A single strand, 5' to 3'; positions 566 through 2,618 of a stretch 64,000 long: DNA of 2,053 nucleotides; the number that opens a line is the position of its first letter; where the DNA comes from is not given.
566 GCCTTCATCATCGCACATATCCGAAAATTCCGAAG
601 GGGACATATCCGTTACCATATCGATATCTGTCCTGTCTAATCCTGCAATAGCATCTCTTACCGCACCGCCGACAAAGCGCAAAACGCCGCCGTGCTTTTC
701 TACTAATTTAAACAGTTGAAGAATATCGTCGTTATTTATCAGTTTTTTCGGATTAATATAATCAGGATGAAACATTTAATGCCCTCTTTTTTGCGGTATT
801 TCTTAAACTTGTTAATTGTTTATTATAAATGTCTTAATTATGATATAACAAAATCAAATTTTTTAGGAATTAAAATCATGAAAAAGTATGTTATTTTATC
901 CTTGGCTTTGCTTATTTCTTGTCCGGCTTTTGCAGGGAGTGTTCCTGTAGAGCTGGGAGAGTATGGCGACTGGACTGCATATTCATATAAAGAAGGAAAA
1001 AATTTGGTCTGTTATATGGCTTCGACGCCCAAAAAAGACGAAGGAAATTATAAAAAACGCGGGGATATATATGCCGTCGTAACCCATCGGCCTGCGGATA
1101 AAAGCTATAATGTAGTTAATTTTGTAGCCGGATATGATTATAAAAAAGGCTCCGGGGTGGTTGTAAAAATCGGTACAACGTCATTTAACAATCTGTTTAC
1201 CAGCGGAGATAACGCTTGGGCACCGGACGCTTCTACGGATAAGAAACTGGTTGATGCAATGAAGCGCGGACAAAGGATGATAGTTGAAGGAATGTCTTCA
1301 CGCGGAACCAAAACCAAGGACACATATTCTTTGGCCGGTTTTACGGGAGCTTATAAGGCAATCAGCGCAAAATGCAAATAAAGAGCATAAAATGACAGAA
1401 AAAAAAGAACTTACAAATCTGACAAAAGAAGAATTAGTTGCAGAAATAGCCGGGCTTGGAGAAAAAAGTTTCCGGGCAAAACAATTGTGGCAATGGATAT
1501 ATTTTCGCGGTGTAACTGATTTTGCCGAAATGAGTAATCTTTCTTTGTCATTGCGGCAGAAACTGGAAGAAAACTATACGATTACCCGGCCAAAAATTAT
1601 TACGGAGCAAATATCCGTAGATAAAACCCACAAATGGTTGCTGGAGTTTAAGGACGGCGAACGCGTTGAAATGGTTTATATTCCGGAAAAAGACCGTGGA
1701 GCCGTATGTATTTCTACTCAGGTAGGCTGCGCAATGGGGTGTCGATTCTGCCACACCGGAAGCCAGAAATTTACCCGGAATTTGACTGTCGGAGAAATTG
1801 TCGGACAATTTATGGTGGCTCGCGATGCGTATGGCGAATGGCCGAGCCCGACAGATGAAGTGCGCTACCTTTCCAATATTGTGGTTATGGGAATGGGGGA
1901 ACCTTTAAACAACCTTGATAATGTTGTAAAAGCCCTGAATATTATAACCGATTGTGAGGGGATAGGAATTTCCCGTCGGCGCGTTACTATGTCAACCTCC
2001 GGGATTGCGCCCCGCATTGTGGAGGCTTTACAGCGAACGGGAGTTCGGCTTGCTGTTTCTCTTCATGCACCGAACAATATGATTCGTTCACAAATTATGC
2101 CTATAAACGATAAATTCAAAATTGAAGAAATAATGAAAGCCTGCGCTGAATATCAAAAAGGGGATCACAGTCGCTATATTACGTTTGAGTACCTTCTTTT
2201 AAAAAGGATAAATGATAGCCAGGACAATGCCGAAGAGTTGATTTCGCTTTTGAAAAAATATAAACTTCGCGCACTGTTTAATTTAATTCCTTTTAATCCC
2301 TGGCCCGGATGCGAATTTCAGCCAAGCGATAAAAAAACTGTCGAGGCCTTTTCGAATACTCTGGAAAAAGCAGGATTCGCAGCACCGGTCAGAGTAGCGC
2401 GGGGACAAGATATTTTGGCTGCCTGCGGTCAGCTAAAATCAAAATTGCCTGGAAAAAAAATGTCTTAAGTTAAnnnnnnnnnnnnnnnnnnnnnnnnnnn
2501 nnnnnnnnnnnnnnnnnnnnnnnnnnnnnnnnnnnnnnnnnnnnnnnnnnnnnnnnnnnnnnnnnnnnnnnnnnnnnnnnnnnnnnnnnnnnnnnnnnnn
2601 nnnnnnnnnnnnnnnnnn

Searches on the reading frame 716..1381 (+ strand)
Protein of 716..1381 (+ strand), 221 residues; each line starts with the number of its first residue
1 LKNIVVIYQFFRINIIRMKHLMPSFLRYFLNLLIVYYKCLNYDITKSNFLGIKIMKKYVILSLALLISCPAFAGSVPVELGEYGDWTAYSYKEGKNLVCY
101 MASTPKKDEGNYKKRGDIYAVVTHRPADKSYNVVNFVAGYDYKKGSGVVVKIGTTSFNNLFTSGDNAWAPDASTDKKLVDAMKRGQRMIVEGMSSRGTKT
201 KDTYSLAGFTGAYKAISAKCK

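Call 42: search_protein_families(library=pfam, proteins=[window:716-1381:+], max_evalue=0.00001)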
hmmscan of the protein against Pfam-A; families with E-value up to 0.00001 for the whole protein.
window:716-1381:+ (221 aa): 1 family
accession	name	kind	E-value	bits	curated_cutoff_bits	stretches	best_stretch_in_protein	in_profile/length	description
PF06776.18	IalB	-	8.3e-18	65.2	22.1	1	86-216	1-130/131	Invasion associated locus B (IalB) protein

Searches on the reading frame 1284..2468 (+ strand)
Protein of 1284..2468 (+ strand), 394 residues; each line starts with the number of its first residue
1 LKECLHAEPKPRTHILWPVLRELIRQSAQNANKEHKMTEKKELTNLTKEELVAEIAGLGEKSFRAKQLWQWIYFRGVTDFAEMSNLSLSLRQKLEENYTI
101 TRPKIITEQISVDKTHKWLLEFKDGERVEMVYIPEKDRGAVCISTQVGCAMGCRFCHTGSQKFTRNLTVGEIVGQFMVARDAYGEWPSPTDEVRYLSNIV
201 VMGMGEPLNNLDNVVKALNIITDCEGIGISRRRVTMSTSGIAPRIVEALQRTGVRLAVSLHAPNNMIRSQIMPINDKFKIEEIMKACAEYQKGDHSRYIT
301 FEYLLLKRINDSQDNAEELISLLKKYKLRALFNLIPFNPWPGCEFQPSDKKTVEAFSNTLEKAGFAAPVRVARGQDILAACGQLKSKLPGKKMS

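Call 40: search_protein_families(library=pfam, proteins=[window:1284-2468:+], max_evalue=0.00001)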
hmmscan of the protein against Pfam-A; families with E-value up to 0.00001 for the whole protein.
window:1284-2468:+ (394 aa): 2 families
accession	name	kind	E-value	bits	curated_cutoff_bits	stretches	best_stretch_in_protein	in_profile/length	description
PF21016.3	RlmN_N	-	4.2e-20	71.7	24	1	42-100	2-60/60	Ribosomal RNA large subunit methyltransferase N-terminal domain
PF04055.27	Radical_SAM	-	8.6e-16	59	29.5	1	143-313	1-158/166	Radical SAM superfamily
